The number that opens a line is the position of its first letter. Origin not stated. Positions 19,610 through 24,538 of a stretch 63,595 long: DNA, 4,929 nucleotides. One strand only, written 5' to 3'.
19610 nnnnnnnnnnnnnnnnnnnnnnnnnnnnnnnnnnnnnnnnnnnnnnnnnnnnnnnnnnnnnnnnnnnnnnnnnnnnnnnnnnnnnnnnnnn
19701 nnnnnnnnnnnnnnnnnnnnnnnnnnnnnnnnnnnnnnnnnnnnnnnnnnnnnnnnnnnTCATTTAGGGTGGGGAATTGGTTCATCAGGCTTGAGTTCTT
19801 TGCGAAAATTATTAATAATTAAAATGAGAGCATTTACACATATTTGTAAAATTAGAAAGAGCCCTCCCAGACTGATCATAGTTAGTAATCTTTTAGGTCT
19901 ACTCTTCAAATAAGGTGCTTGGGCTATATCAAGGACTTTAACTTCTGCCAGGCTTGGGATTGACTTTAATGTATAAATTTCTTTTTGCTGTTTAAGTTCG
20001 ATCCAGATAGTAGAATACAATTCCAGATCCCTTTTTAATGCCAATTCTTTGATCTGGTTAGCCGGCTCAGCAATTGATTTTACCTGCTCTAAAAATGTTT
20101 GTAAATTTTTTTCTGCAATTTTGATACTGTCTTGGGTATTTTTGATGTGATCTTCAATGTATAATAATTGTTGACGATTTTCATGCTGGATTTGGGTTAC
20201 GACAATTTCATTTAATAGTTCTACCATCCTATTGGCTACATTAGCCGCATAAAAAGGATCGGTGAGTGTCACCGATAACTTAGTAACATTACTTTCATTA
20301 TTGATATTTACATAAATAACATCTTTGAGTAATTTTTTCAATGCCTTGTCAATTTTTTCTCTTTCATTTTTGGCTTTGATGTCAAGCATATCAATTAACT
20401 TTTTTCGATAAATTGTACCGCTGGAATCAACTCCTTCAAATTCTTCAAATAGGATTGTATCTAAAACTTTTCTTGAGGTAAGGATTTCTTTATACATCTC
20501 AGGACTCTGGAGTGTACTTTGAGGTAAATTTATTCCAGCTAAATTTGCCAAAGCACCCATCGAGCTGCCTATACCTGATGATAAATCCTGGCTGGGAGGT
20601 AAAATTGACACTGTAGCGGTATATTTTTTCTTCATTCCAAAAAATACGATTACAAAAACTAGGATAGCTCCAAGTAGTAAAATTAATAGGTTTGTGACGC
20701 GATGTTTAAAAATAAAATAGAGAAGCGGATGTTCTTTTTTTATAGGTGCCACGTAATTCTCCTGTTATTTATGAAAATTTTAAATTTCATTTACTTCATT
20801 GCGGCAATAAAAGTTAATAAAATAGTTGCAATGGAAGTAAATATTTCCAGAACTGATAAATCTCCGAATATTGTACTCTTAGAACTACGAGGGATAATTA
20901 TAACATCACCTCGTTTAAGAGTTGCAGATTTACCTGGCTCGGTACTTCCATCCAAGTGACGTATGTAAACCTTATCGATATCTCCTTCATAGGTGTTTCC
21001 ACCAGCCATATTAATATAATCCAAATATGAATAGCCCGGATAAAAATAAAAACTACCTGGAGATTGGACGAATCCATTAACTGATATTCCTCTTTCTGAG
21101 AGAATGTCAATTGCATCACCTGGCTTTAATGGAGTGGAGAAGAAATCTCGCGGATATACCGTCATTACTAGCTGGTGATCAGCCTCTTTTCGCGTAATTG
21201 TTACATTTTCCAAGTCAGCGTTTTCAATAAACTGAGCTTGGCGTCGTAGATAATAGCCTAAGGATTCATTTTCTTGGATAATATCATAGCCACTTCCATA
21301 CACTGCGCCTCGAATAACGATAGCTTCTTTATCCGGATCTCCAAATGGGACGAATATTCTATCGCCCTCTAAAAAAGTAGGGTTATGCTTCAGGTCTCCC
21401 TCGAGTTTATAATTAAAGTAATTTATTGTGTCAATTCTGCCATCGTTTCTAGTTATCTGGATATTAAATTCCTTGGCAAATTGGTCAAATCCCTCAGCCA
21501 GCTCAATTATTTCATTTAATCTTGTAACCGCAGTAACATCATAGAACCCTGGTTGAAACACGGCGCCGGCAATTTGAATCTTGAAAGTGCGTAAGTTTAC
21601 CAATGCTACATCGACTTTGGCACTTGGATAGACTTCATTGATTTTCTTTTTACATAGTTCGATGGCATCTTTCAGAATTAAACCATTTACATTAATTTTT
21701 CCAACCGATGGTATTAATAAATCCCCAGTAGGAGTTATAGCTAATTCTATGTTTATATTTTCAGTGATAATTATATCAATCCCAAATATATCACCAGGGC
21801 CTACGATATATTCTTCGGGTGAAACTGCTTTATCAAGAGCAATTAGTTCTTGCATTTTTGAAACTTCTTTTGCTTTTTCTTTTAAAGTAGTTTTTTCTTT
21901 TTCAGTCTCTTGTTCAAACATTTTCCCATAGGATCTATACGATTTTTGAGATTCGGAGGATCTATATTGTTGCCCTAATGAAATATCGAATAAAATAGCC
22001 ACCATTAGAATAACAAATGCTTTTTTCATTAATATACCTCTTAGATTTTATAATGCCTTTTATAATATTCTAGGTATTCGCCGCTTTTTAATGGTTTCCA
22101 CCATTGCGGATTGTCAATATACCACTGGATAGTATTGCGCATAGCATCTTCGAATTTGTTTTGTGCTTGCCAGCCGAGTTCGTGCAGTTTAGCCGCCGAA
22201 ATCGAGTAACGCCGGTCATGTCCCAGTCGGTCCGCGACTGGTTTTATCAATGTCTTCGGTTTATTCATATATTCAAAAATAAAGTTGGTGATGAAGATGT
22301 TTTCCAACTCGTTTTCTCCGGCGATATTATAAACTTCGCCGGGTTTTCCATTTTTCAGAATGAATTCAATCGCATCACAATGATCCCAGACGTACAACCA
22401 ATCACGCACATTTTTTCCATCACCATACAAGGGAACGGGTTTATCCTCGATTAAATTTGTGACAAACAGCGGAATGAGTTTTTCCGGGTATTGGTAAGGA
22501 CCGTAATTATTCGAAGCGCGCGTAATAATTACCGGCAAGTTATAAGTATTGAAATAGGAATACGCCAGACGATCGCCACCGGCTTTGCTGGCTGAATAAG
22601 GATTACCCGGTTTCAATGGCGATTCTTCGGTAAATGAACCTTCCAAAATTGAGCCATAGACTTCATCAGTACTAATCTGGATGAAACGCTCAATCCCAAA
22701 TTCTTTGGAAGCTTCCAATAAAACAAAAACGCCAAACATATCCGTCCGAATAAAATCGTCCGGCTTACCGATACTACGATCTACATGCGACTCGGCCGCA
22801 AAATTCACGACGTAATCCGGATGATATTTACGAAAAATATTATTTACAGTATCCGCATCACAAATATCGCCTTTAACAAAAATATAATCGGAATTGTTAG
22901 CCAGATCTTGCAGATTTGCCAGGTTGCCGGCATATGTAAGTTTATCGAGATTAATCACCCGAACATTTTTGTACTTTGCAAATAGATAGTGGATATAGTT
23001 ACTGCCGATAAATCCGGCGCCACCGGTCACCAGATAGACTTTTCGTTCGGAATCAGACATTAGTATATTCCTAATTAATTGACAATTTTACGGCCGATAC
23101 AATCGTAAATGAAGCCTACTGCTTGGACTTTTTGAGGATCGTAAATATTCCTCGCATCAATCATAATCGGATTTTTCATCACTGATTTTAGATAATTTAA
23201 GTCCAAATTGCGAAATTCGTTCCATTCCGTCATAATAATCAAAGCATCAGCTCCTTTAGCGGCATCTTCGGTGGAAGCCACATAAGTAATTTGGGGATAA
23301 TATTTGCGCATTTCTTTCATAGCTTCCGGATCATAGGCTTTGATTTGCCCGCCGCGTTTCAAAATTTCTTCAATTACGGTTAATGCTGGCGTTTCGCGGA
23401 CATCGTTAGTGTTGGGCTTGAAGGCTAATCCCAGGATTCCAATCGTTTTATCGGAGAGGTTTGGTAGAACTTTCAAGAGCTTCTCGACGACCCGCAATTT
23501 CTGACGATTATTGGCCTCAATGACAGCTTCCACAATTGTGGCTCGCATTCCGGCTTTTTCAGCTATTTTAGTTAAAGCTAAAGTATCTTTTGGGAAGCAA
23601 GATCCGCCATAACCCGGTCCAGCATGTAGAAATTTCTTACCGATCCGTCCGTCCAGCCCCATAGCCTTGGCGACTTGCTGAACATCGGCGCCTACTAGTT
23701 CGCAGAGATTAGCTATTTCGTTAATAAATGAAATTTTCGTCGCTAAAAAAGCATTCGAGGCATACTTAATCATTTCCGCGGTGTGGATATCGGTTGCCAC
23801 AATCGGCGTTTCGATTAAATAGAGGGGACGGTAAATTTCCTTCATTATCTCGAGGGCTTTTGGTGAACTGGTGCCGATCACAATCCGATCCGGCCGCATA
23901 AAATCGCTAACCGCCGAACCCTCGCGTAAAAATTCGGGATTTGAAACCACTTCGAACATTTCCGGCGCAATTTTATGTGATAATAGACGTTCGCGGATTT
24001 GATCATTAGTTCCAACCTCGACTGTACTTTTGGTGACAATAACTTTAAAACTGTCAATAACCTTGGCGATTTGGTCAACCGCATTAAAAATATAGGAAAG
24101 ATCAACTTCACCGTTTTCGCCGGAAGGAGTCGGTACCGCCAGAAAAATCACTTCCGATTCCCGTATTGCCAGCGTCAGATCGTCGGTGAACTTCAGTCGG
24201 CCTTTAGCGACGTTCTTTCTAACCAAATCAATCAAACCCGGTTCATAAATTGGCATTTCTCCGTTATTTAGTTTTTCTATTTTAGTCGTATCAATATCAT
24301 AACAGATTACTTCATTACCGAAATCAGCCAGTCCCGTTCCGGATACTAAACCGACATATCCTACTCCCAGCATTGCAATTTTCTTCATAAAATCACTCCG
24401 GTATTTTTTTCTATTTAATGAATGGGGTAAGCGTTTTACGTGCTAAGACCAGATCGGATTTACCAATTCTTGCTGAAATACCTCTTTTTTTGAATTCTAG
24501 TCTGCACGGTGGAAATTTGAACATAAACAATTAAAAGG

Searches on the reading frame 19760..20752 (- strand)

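Call 17: search_protein_families(library=pfam, proteins=[window:19760-20752:-], max_evalue=0.001)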
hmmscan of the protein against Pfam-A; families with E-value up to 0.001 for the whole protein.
window:19760-20752:- (330 aa): 2 families
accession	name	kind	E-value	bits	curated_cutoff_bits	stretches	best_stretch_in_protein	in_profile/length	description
PF02706.20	Wzz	-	2.5e-08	34.5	25.5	1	11-99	9-86/91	Chain length determinant protein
PF13807.11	GNVR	-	2.1e-05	24.8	27.7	1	234-296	4-66/82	G-rich domain on putative tyrosine kinase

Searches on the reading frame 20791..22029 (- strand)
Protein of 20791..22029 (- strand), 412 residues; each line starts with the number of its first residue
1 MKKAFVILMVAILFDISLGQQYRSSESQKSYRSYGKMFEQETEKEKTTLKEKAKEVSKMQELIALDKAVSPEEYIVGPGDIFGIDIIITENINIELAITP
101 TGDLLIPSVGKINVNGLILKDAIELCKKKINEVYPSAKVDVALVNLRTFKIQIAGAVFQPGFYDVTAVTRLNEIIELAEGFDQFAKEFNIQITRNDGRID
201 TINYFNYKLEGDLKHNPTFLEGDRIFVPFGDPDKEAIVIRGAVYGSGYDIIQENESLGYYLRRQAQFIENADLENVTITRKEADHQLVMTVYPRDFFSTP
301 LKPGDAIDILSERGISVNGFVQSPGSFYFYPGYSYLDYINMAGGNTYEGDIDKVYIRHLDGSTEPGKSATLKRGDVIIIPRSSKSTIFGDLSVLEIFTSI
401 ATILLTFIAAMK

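Call 17: search_protein_families(library=pfam, proteins=[window:20791-22029:-], max_evalue=0.001)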
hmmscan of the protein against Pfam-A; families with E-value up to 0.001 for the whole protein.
window:20791-22029:- (412 aa): 3 families
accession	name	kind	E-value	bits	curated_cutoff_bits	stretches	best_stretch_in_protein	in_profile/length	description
PF10531.15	SLBB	-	9.1e-13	48.3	27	1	150-197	1-49/55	SLBB domain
PF22461.2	SLBB_2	-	2.1e-10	41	27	1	150-227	2-79/79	SLBB domain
PF02563.21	Poly_export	-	2.3e-08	34.6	28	1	70-142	3-75/77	Polysaccharide biosynthesis/export protein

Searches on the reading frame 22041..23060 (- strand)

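Call 17: search_protein_families(library=pfam, proteins=[window:22041-23060:-], max_evalue=0.001)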
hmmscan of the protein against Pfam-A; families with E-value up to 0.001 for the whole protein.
window:22041-23060:- (339 aa): 8 families
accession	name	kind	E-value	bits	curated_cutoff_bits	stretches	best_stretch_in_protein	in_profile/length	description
PF16363.11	GDP_Man_Dehyd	-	6.7e-81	272.8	27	1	10-309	1-331/332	GDP-mannose 4,6 dehydratase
PF01370.27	Epimerase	-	9.6e-67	225.3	20.9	1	10-247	2-240/240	NAD dependent epimerase/dehydratase family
PF02719.21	Polysacc_synt_2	-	3.8e-16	59.5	20.2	1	10-134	2-131/293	Polysaccharide biosynthesis protein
PF04321.23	RmlD_sub_bind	-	1.1e-15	58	27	1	10-276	4-242/287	RmlD substrate binding domain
PF01073.25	3Beta_HSD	-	2e-15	57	22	1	10-224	1-218/280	3-beta hydroxysteroid dehydrogenase/isomerase family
PF07993.18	NAD_binding_4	-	7.3e-06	25.8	20.1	1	11-184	1-206/258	Male sterility protein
PF00106.31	adh_short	-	7.9e-05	22.7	26.6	1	7-167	1-161/195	short chain dehydrogenase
PF13460.12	NAD_binding_10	-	0.00077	19.8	27.2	0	13-138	1-105/184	NAD(P)H-binding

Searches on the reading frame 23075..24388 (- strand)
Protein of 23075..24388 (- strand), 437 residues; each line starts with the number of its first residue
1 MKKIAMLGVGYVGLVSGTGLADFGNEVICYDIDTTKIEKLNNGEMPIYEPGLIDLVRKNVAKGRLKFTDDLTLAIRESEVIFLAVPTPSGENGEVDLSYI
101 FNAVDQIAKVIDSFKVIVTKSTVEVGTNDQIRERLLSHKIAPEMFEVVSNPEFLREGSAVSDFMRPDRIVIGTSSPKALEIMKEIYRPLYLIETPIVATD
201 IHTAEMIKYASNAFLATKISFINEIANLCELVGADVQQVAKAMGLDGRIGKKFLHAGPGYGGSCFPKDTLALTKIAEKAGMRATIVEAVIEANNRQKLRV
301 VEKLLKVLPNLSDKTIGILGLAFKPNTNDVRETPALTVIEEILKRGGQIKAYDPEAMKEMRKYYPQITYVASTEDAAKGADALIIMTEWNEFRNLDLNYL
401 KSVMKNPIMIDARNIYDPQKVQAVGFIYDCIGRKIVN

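Call 46: search_protein_families(library=pfam, proteins=[window:23075-24388:-], max_evalue=0.0001)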
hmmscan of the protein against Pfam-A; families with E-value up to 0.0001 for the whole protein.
window:23075-24388:- (437 aa): 5 families
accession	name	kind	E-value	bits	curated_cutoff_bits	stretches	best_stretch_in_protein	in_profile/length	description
PF03721.20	UDPG_MGDP_dh_N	-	1.9e-64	217.1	27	1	2-185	1-187/187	UDP-glucose/GDP-mannose dehydrogenase family, NAD binding domain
PF00984.24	UDPG_MGDP_dh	-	8.6e-40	135.2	25.4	1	203-294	2-93/94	UDP-glucose/GDP-mannose dehydrogenase family, central domain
PF03720.21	UDPG_MGDP_dh_C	-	2.8e-36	124.4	30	1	317-418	1-103/103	UDP-glucose/GDP-mannose dehydrogenase family, UDP binding domain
PF03807.23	F420_oxidored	-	7.9e-07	30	21.6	0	338-413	14-92/94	NADP oxidoreductase coenzyme F420-dependent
PF03446.21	NAD_binding_2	-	3.2e-05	24.4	21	0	3-139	1-111/161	NAD binding domain of 6-phosphogluconate dehydrogenase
